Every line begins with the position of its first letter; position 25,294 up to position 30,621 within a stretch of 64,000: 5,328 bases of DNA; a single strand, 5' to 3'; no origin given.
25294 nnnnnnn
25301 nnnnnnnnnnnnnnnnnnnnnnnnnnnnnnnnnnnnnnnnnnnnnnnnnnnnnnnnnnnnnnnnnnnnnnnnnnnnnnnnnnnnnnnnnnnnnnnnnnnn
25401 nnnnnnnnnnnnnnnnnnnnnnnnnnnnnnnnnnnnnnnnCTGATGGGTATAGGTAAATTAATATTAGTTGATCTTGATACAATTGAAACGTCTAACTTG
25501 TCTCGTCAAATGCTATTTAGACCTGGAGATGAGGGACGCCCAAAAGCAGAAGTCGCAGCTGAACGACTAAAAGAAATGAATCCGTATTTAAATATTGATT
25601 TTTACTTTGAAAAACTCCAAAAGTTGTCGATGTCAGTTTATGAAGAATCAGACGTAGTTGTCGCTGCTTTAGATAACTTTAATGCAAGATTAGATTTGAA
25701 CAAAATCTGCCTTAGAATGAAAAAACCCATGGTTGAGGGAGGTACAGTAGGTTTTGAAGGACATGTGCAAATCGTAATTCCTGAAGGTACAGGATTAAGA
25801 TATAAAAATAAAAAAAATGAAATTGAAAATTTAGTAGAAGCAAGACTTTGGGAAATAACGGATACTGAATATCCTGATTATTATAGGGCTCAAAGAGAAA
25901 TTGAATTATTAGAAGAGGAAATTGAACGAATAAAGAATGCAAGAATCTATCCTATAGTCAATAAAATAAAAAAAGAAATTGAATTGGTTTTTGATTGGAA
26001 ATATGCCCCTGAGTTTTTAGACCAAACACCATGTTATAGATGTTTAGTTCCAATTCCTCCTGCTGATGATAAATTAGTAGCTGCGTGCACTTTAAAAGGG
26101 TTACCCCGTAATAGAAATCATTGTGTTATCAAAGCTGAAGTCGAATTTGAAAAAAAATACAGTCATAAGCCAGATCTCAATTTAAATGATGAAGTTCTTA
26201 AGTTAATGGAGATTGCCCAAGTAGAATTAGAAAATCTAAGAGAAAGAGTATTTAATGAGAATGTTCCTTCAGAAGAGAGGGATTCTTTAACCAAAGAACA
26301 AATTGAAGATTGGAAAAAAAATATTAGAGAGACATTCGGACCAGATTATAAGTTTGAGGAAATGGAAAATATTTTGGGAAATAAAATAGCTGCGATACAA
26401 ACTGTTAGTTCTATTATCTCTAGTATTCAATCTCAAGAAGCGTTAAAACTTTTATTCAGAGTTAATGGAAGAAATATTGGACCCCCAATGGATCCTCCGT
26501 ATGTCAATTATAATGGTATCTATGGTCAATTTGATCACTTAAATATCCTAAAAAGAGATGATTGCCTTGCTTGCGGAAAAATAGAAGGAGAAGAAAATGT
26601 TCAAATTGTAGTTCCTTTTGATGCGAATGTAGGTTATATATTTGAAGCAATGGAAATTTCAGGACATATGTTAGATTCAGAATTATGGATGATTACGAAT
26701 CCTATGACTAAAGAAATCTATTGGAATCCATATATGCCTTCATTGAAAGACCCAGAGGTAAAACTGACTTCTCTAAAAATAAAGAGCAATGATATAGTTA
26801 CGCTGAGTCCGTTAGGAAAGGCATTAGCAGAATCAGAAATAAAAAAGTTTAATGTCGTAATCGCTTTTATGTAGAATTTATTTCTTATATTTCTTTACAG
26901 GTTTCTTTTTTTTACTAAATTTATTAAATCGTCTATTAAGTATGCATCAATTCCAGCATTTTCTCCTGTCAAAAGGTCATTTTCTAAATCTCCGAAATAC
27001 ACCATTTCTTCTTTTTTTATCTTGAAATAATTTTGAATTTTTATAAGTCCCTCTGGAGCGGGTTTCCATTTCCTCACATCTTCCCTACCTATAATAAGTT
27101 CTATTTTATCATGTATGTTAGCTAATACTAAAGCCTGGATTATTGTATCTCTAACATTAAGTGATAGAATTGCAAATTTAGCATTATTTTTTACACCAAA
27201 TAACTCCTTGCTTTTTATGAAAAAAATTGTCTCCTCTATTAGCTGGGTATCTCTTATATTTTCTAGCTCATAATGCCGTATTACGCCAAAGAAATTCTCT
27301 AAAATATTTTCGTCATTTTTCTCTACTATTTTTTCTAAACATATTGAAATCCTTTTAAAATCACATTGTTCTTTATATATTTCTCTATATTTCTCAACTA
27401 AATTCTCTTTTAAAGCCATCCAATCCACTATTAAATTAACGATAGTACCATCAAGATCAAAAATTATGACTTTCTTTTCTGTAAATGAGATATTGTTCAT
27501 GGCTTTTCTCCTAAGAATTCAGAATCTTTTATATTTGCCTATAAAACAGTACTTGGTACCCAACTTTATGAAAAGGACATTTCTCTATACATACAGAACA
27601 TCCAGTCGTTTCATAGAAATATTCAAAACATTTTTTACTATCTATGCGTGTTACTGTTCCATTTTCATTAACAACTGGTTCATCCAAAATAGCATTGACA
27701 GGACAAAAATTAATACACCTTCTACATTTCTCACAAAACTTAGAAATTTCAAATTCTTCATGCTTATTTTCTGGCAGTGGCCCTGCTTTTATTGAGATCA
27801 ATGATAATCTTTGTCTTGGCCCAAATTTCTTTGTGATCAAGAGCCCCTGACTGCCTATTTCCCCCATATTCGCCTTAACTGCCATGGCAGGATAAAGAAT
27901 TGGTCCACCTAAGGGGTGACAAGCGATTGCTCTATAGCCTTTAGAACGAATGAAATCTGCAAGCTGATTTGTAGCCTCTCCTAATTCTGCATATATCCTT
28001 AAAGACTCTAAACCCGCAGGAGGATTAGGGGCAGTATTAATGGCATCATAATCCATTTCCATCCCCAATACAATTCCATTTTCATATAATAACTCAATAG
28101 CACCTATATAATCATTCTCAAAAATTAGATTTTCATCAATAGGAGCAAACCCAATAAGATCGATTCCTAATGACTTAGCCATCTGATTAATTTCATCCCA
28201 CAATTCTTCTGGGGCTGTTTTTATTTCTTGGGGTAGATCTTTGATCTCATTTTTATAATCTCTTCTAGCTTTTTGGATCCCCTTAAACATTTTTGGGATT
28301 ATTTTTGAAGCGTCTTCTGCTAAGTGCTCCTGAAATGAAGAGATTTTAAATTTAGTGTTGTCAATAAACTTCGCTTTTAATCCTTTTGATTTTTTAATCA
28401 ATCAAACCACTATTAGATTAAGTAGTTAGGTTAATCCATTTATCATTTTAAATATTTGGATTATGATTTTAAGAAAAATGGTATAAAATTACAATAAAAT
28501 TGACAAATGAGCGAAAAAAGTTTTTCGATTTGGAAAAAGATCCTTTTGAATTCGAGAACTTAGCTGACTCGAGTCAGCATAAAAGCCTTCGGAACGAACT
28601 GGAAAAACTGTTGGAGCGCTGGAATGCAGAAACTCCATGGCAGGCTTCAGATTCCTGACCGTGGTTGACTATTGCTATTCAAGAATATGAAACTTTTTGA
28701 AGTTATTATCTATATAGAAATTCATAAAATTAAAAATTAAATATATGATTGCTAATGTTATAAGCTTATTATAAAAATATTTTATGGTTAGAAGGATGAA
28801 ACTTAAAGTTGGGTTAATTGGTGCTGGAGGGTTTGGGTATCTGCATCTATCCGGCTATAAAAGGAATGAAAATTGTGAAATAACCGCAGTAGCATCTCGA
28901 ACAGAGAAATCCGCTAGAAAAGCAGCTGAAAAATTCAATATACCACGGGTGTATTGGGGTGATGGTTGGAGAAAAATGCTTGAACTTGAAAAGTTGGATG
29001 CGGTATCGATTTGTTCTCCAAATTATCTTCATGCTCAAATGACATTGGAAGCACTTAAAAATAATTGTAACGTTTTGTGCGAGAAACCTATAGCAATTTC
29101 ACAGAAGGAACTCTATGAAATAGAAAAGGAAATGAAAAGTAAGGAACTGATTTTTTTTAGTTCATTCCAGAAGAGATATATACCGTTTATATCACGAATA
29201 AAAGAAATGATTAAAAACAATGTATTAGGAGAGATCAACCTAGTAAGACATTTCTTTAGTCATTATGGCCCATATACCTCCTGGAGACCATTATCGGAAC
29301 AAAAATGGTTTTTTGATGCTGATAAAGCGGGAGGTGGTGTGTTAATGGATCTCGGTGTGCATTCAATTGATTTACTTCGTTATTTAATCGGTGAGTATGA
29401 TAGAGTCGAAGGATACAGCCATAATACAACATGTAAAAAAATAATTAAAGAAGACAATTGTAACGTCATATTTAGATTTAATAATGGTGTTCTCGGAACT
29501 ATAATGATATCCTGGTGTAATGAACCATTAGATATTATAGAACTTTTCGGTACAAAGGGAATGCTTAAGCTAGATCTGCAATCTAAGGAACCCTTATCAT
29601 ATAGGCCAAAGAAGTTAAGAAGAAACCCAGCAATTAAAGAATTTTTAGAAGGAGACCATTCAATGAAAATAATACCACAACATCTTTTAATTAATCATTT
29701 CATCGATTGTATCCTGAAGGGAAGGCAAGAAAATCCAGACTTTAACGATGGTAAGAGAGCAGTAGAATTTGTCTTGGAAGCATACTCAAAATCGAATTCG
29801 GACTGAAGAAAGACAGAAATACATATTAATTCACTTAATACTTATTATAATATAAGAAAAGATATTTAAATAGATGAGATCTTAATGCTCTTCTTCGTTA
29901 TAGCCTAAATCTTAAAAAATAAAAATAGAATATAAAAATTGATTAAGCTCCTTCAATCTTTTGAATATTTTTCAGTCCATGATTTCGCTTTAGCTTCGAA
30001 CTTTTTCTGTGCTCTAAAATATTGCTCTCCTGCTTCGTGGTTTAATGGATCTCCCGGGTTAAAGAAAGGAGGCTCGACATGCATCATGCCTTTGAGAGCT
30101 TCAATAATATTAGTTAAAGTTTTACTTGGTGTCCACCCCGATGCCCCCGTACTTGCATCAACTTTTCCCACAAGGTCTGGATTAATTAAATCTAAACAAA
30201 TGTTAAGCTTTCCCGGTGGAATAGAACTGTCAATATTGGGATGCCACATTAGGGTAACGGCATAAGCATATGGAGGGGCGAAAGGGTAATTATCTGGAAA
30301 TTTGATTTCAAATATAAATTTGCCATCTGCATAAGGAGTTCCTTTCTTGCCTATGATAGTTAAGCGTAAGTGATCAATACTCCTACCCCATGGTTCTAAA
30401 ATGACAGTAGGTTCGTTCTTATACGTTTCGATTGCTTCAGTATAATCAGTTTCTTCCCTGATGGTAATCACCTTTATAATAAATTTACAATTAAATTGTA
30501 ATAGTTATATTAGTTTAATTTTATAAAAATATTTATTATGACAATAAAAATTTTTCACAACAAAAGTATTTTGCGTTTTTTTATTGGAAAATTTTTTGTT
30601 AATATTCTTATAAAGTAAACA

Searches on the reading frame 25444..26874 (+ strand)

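Call 60: search_protein_families(library=pfam, proteins=[window:25444-26874:+], max_evalue=0.0001)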
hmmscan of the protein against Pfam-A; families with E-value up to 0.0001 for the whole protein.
window:25444-26874:+ (476 aa): 1 family
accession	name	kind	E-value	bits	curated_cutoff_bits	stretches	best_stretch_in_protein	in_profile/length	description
PF00899.27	ThiF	-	4e-48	164.1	28.1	1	1-375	42-237/238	ThiF family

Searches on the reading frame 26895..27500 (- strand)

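Call 60: search_protein_families(library=pfam, proteins=[window:26895-27500:-], max_evalue=0.0001)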
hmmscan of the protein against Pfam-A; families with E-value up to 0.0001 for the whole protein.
window:26895-27500:- (201 aa): 2 families
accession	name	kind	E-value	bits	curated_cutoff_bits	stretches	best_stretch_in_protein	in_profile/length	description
PF13419.12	HAD_2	-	1.3e-22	81.2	23.8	1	12-187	1-176/178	Haloacid dehalogenase-like hydrolase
PF00702.32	Hydrolase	-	1.3e-14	55.5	26.4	1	10-183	2-191/191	haloacid dehalogenase-like hydrolase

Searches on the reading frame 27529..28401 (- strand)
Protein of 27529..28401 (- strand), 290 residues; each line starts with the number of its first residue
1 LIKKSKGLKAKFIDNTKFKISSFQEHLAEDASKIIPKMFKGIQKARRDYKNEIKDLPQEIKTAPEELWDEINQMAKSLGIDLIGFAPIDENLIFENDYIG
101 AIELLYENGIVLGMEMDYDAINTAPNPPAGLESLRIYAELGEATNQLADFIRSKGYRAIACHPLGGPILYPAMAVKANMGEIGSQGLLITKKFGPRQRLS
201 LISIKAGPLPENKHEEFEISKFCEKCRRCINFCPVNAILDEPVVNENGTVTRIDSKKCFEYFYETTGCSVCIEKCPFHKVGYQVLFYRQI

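Call 60: search_protein_families(library=pfam, proteins=[window:27529-28401:-], max_evalue=0.0001)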
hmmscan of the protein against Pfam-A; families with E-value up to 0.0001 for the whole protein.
window:27529-28401:- (290 aa): 3 families
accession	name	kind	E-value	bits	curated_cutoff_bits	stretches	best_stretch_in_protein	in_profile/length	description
PF12838.12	Fer4_7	-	7.3e-07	30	27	1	223-277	2-50/52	4Fe-4S dicluster domain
PF13484.11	Fer4_16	-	7.7e-07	30.2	30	1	223-277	2-65/66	4Fe-4S double cluster binding domain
PF00037.32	Fer4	-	7.1e-06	26.1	21.1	0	222-238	7-23/24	4Fe-4S binding domain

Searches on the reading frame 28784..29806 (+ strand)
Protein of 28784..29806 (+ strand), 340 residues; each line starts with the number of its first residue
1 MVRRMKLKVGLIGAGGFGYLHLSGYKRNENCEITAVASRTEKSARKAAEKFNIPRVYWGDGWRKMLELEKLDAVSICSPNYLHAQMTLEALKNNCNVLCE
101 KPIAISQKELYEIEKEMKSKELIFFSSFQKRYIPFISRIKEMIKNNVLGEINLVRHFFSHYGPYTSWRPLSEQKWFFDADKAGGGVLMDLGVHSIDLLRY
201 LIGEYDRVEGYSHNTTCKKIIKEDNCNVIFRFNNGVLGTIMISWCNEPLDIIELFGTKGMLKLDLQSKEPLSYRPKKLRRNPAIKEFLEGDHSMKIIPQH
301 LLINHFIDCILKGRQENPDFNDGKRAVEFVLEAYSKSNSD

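Call 60: search_protein_families(library=pfam, proteins=[window:28784-29806:+], max_evalue=0.0001)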
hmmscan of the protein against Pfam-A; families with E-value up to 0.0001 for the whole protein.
window:28784-29806:+ (340 aa): 4 families
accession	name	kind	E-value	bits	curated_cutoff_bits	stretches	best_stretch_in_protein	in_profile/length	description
PF22725.1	GFO_IDH_MocA_C3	-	1.1e-28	100.1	27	1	138-261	3-123/124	GFO/IDH/MocA C-terminal domain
PF01408.29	GFO_IDH_MocA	-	9.8e-26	91.2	24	1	7-125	1-117/120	Oxidoreductase family, NAD-binding Rossmann fold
PF02894.22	GFO_IDH_MocA_C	-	1.9e-19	70.7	22.9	1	140-337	1-210/218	Oxidoreductase family, C-terminal alpha/beta domain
PF22685.1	Gal80p_C-like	-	9.3e-06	26.3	29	0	134-214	1-80/152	Gal80p, C-terminal domain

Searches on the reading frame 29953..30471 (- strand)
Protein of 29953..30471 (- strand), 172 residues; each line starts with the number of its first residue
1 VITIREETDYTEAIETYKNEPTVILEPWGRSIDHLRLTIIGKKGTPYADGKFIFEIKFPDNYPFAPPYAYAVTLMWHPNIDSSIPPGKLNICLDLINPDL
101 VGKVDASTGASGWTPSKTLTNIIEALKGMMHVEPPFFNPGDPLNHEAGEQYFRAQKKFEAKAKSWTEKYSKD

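Call 60: search_protein_families(library=pfam, proteins=[window:29953-30471:-], max_evalue=0.0001)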
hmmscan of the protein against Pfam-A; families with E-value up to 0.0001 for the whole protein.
window:29953-30471:- (172 aa): 1 family
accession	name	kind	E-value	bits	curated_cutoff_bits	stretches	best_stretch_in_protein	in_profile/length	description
PF00179.31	UQ_con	-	2.7e-26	92.3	27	1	23-165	17-139/140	Ubiquitin-conjugating enzyme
